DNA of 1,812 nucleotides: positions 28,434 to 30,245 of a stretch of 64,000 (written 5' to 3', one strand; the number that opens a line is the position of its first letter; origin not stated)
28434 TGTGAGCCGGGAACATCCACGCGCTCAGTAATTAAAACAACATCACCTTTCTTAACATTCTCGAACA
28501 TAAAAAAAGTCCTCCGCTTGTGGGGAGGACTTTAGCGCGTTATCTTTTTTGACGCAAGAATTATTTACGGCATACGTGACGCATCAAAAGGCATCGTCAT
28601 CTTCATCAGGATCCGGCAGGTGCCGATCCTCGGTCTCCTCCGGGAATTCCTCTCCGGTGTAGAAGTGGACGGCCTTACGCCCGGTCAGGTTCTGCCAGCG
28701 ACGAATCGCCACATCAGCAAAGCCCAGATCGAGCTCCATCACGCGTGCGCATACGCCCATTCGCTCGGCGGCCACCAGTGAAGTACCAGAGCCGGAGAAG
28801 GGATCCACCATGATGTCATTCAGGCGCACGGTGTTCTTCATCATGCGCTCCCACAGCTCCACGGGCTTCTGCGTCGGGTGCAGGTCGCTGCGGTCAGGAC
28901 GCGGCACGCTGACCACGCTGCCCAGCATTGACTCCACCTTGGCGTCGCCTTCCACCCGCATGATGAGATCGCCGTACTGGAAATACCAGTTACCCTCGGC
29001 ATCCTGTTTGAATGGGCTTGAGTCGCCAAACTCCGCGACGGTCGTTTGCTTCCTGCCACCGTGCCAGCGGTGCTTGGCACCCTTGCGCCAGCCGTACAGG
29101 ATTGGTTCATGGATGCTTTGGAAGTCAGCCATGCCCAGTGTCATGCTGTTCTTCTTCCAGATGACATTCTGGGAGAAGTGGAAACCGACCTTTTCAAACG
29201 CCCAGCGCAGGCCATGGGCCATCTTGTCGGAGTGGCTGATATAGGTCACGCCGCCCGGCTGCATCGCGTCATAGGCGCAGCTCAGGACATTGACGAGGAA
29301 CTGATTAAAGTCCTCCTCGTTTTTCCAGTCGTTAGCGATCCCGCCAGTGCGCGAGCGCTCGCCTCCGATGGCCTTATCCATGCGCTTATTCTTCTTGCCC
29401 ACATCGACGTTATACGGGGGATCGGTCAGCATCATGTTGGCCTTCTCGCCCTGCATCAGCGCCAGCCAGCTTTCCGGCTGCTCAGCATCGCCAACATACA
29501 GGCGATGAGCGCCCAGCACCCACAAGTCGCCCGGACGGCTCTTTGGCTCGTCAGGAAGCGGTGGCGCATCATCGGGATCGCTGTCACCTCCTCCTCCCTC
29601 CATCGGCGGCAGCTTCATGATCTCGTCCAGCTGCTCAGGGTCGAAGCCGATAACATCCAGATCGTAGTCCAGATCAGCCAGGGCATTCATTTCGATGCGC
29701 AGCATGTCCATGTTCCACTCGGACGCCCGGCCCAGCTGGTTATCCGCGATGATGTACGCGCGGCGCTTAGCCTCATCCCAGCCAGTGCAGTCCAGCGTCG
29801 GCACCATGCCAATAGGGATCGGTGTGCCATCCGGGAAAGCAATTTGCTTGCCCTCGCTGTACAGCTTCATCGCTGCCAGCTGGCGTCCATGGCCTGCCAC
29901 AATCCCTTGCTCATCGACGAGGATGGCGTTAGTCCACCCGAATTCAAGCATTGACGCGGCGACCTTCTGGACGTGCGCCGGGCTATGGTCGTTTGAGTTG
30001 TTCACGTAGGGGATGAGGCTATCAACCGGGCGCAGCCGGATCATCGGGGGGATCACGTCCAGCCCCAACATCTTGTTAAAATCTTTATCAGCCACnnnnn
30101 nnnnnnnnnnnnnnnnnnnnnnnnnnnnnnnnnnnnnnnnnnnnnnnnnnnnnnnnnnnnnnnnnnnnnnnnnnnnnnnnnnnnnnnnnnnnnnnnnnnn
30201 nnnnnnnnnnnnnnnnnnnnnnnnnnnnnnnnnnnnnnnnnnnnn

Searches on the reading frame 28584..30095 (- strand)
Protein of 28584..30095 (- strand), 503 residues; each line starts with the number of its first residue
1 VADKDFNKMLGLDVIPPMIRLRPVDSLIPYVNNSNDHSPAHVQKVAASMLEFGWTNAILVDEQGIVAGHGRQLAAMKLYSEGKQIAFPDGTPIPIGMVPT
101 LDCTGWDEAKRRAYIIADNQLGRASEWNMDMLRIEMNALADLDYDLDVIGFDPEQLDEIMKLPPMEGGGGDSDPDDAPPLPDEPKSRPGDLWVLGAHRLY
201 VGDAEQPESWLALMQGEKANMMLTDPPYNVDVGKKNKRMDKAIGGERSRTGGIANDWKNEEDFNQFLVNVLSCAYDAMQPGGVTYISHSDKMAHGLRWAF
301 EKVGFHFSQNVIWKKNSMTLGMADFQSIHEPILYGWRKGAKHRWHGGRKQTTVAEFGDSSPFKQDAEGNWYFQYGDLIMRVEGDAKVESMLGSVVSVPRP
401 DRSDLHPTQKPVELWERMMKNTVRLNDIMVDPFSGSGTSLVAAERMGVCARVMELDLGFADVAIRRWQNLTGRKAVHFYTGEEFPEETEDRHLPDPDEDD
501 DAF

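Call 11: search_protein_families(library=phrogs, proteins=[window:28584-30095:-], max_evalue=0.00001)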
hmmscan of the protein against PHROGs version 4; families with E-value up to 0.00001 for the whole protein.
window:28584-30095:- (503 aa): 14 families
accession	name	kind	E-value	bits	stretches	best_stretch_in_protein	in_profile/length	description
phrog_498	-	other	9.8e-130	435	1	16-489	32-442/633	DNA methyltransferase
phrog_620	-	DNA, RNA and nucleotide metabolism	1.8e-36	127.2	1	19-179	9-155/217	ParB-like partition protein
phrog_67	-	other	1e-34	121.7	1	196-476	123-352/743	DNA methyltransferase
phrog_15396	-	DNA, RNA and nucleotide metabolism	4.4e-29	103.1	1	21-162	6-133/258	ParB-like partition nuclease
phrog_23085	-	unknown function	1.1e-22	81.2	2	406-480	44-118/138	-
phrog_8071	-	DNA, RNA and nucleotide metabolism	2.1e-22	80.9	1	23-235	11-210/389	ParB-like partition protein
phrog_930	-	DNA, RNA and nucleotide metabolism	3.5e-18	67.3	1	19-158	7-131/223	ParB-like partition protein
phrog_3008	-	other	2.9e-16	60.5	1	397-491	141-235/244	DNA methyltransferase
phrog_723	-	DNA, RNA and nucleotide metabolism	6.8e-12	46.7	1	23-212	17-193/223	ParB-like partition protein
phrog_940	-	DNA, RNA and nucleotide metabolism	5.4e-10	40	1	20-155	7-126/388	nuclease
phrog_9353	-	unknown function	8e-09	36.7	1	30-159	22-137/245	-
phrog_18293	-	other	5.2e-08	33.8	1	396-469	36-109/119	methyltransferase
phrog_6025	-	other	1.6e-07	32.1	1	251-320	46-115/192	DNA methyltransferase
phrog_6952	-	other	4.7e-06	27.6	1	406-470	114-178/181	DNA methyltransferase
